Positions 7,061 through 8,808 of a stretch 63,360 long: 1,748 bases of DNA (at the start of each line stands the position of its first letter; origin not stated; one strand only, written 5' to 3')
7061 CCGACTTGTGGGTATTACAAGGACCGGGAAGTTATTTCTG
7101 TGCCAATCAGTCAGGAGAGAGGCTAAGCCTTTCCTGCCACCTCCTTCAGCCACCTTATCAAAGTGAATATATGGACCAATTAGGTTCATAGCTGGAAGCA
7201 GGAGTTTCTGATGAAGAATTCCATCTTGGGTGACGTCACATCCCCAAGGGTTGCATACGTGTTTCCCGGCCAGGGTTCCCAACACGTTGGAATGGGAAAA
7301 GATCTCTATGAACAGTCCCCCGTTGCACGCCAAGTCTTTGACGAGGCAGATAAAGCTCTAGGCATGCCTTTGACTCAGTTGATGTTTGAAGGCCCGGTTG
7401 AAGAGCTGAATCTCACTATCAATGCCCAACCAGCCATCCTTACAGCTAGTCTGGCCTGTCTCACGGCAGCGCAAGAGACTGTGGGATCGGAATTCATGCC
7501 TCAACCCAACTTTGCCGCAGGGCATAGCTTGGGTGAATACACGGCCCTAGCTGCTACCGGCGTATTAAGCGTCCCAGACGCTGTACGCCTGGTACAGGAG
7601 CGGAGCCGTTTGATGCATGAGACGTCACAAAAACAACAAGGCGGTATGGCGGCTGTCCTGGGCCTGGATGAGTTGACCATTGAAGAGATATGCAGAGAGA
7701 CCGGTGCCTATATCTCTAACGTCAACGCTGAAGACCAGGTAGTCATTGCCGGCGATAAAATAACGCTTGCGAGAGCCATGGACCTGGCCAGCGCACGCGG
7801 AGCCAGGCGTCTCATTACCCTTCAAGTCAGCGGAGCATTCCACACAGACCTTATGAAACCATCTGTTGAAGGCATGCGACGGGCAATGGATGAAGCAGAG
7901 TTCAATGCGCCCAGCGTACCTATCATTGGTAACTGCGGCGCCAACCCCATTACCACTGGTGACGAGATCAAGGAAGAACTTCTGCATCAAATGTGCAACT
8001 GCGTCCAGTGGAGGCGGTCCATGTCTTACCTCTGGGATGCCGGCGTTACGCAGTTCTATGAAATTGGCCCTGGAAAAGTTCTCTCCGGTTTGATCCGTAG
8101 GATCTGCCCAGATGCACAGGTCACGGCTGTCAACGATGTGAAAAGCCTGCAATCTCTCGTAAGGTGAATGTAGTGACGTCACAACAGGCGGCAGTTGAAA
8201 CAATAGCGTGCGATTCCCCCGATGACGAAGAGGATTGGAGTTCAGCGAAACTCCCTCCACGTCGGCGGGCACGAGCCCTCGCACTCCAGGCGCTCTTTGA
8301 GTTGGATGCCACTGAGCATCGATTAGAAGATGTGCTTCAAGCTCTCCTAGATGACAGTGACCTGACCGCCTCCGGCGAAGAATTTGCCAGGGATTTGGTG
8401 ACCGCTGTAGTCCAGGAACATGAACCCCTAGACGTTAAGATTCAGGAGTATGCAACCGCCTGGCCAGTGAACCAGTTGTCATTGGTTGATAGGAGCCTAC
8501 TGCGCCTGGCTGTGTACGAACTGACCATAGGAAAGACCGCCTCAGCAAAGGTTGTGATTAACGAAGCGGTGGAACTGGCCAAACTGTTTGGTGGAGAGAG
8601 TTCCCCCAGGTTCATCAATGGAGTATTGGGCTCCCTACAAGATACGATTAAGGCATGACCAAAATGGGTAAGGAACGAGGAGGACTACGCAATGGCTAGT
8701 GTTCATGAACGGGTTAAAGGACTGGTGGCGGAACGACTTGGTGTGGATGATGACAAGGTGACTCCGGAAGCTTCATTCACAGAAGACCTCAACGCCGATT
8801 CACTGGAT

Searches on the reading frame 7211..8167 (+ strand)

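Call 58: search_protein_families(library=pfam, proteins=[window:7211-8167:+], max_evalue=0.00001)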
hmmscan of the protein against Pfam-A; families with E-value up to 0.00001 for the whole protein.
window:7211-8167:+ (318 aa): 1 family
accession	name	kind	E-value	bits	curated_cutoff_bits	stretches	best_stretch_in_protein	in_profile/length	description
PF00698.26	Acyl_transf_1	-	1.9e-38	133.2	32.7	1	16-293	2-273/319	Acyl transferase domain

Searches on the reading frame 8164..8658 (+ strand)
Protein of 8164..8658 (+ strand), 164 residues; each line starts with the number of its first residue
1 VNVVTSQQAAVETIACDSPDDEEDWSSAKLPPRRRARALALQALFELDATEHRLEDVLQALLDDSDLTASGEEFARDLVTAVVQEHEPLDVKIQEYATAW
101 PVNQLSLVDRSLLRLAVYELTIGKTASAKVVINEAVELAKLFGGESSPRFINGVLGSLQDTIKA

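Call 58: search_protein_families(library=pfam, proteins=[window:8164-8658:+], max_evalue=0.00001)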
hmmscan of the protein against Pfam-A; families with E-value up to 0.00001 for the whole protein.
window:8164-8658:+ (164 aa): 1 family
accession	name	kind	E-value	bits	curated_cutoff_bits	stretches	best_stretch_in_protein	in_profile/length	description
PF01029.23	NusB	-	1.9e-32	112.9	23.1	1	34-159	1-132/133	NusB family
